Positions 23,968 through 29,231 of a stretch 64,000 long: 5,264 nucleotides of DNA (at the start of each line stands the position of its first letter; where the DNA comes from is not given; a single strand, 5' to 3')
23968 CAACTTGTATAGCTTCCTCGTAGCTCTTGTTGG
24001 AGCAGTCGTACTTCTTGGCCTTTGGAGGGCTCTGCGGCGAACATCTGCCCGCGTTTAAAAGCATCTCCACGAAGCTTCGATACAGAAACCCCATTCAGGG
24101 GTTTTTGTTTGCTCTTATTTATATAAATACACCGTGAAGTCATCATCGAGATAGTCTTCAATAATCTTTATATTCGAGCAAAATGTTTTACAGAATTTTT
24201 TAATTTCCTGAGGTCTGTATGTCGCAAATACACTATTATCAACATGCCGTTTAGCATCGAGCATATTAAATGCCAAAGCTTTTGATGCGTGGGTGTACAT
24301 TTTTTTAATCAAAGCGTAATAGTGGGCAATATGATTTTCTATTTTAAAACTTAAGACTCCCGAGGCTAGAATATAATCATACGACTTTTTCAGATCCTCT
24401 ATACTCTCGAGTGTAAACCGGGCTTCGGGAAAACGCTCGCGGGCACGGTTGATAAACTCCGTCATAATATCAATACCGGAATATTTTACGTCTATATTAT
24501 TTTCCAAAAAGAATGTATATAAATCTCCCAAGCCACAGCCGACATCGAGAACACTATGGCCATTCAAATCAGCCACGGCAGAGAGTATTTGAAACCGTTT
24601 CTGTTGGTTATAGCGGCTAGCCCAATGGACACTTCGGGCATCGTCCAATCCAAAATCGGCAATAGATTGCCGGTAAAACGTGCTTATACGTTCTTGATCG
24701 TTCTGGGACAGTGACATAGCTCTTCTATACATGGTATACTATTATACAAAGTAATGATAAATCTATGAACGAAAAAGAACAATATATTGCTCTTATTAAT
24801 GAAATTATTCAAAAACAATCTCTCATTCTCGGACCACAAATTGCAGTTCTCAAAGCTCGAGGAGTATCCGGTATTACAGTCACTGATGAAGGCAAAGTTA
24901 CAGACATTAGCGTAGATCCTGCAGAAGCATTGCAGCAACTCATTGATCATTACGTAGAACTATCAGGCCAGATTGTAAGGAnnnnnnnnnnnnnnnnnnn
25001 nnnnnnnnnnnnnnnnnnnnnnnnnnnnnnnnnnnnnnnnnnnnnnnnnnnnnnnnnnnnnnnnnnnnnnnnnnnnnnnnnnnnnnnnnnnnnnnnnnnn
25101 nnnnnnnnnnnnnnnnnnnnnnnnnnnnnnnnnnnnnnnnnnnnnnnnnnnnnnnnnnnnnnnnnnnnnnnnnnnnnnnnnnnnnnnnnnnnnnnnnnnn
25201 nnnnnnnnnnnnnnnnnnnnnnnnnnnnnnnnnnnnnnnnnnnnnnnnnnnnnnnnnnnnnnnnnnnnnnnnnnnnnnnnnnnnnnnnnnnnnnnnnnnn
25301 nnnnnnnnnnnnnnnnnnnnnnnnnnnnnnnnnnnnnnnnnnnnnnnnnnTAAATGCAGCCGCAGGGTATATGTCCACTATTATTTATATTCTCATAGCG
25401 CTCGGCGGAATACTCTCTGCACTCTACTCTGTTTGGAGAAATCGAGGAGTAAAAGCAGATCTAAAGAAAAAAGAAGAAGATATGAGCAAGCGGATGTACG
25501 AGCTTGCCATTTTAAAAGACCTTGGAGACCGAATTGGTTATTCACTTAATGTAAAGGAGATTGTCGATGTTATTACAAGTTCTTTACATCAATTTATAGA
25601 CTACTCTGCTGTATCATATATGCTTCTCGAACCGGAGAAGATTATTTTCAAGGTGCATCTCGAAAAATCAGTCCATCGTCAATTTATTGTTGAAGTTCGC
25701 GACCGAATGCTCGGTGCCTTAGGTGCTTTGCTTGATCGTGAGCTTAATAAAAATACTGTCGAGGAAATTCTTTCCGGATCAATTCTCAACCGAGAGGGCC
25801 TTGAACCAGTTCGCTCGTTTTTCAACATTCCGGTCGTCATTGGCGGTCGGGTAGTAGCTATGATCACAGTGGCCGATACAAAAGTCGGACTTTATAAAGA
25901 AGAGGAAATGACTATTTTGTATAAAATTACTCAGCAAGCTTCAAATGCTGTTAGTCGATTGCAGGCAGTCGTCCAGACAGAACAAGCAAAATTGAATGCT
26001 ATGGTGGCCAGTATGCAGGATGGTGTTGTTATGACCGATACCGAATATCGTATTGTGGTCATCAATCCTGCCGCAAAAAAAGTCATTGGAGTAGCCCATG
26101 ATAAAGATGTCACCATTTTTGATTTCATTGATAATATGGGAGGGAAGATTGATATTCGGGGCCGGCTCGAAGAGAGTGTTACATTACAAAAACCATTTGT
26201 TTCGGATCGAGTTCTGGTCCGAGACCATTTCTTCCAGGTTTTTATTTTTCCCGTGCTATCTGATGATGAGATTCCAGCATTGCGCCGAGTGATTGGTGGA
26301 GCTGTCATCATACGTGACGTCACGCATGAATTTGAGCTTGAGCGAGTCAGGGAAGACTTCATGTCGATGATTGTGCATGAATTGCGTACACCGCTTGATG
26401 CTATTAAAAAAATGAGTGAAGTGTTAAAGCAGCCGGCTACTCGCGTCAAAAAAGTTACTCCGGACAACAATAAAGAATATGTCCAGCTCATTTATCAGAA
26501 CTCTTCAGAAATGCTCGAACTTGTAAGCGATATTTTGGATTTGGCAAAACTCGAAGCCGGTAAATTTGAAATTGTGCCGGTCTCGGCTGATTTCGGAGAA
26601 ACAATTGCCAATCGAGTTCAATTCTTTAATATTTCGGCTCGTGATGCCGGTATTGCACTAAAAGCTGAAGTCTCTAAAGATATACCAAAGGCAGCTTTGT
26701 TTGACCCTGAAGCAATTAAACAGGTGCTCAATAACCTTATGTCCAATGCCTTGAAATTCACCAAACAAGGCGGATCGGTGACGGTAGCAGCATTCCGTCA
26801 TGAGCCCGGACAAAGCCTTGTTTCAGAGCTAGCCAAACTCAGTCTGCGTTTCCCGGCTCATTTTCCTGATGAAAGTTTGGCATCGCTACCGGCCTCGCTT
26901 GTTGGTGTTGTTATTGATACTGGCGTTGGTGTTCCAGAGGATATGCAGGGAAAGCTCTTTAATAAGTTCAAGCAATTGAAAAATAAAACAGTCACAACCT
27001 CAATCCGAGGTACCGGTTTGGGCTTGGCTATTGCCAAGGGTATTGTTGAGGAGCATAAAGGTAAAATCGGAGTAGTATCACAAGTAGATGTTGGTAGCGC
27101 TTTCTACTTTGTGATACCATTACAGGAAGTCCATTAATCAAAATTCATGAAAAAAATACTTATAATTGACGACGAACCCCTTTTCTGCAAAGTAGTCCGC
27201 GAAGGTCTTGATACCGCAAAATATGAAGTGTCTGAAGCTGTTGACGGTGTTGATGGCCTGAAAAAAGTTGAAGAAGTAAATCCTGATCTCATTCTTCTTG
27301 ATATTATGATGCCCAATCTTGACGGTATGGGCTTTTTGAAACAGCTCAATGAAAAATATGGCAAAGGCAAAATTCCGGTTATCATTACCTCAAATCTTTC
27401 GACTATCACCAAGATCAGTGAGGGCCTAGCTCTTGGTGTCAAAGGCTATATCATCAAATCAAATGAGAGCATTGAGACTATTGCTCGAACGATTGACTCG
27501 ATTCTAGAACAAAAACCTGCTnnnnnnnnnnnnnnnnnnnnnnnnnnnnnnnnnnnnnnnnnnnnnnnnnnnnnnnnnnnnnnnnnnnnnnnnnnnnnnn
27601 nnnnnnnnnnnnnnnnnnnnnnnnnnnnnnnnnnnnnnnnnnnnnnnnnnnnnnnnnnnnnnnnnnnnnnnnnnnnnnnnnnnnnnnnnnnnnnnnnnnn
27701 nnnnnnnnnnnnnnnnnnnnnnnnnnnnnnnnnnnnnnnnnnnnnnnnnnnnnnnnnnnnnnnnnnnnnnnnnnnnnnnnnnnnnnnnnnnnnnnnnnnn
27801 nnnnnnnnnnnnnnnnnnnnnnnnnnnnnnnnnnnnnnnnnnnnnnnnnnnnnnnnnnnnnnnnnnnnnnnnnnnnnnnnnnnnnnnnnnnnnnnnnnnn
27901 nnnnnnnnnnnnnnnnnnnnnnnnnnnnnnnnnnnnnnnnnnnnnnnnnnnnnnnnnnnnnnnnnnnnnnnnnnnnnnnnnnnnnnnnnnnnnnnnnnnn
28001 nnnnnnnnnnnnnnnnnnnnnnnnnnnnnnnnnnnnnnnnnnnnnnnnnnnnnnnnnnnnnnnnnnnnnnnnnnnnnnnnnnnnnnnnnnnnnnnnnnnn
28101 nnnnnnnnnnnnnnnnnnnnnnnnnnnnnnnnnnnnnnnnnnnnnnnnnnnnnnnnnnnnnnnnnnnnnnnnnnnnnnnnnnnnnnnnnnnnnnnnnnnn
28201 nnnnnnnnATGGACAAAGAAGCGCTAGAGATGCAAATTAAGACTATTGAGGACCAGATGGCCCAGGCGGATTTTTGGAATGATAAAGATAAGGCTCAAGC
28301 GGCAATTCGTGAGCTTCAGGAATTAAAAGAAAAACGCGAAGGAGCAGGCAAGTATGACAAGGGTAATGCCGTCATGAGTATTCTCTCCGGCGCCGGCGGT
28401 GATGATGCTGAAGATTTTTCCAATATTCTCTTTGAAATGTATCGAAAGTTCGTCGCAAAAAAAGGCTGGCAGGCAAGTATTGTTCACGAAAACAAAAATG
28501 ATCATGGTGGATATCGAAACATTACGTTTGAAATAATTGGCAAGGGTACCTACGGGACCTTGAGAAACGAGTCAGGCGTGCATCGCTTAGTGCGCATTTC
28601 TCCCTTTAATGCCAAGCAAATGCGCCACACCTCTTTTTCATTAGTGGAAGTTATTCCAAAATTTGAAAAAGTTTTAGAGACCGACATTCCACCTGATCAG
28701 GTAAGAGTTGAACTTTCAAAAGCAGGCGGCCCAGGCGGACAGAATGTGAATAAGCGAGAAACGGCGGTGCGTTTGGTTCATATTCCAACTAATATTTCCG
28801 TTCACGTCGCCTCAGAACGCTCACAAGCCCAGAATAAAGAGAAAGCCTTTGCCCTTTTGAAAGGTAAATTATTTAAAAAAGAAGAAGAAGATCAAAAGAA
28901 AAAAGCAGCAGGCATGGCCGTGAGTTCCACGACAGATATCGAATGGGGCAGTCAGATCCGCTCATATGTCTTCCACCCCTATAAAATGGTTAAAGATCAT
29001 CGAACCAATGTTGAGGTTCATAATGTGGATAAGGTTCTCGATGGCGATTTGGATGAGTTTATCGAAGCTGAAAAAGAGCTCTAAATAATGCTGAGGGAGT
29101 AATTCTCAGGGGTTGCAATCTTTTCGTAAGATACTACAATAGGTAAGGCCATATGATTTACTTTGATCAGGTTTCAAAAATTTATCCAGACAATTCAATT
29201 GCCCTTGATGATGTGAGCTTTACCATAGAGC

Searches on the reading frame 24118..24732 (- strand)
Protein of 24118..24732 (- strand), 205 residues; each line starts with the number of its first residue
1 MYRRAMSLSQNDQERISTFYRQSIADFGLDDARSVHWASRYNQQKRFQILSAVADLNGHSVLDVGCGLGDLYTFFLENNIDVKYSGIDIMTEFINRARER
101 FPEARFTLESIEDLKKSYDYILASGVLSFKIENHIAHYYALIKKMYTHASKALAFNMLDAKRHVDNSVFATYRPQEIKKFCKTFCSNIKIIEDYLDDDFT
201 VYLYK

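Call 101: search_protein_families(library=pfam, proteins=[window:24118-24732:-], max_evalue=0.00001)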
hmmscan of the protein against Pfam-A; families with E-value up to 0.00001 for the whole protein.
window:24118-24732:- (205 aa): 6 families
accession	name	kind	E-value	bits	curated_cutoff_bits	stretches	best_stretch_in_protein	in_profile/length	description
PF13847.12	Methyltransf_31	-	1.5e-11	44.6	27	1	58-161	4-113/145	Methyltransferase domain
PF08242.18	Methyltransf_12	-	1.6e-11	45.2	30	1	62-138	1-88/98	Methyltransferase domain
PF13649.12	Methyltransf_25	-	1.3e-09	39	27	1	61-134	1-81/97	Methyltransferase domain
PF13489.12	Methyltransf_23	-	5e-08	33.3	27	1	53-150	16-109/164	Methyltransferase domain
PF08241.18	Methyltransf_11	-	3.2e-06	28.1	21.2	1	62-129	1-72/95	Methyltransferase domain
PF02353.26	CMAS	-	8.4e-06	25.7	27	1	43-146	47-156/273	Mycolic acid cyclopropane synthetase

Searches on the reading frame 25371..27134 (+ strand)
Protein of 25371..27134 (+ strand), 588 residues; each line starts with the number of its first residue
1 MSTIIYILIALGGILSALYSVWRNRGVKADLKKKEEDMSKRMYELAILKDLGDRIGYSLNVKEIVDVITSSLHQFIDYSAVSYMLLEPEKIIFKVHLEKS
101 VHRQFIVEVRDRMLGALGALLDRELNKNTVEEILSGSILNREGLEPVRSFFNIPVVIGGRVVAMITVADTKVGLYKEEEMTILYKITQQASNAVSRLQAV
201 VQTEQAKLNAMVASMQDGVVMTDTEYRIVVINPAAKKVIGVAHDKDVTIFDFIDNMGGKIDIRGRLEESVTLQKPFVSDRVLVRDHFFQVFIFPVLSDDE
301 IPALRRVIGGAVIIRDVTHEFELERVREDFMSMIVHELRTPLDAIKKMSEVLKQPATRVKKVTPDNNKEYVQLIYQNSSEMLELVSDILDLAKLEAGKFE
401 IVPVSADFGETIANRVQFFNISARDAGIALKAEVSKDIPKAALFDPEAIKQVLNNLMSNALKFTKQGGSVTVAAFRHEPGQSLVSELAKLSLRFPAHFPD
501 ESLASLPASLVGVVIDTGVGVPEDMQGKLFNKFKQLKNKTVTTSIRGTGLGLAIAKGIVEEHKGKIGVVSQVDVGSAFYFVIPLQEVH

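Call 101: search_protein_families(library=pfam, proteins=[window:25371-27134:+], max_evalue=0.00001)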
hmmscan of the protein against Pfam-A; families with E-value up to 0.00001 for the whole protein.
window:25371-27134:+ (588 aa): 3 families
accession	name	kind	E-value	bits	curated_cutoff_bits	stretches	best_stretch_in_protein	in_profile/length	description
PF02518.31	HATPase_c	-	1.2e-20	74.5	26.4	1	445-585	2-110/111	Histidine kinase-, DNA gyrase B-, and HSP90-like ATPase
PF00512.31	HisKA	-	4.9e-16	59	26.9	1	327-397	2-66/66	His Kinase A (phospho-acceptor) domain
PF13185.12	GAF_2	-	9.3e-08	32.8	28.6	1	59-194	2-135/136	GAF domain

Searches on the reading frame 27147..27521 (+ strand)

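Call 101: search_protein_families(library=pfam, proteins=[window:27147-27521:+], max_evalue=0.00001)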
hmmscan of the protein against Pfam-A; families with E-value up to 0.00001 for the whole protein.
window:27147-27521:+ (125 aa): 1 family
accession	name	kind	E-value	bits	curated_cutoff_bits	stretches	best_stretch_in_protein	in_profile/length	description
PF00072.30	Response_reg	-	1e-23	84.1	30.2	1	4-109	1-104/111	Response regulator receiver domain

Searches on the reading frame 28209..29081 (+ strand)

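Call 101: search_protein_families(library=pfam, proteins=[window:28209-29081:+], max_evalue=0.00001)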
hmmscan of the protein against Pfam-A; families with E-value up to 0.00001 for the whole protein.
window:28209-29081:+ (291 aa): 2 families
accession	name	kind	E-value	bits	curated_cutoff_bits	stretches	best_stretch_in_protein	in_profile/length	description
PF03462.23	PCRF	-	2.9e-38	132.1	24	1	47-146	95-194/194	PCRF domain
PF00472.26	RF-1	-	2.7e-35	121.2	35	1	157-265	4-116/116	RF-1 domain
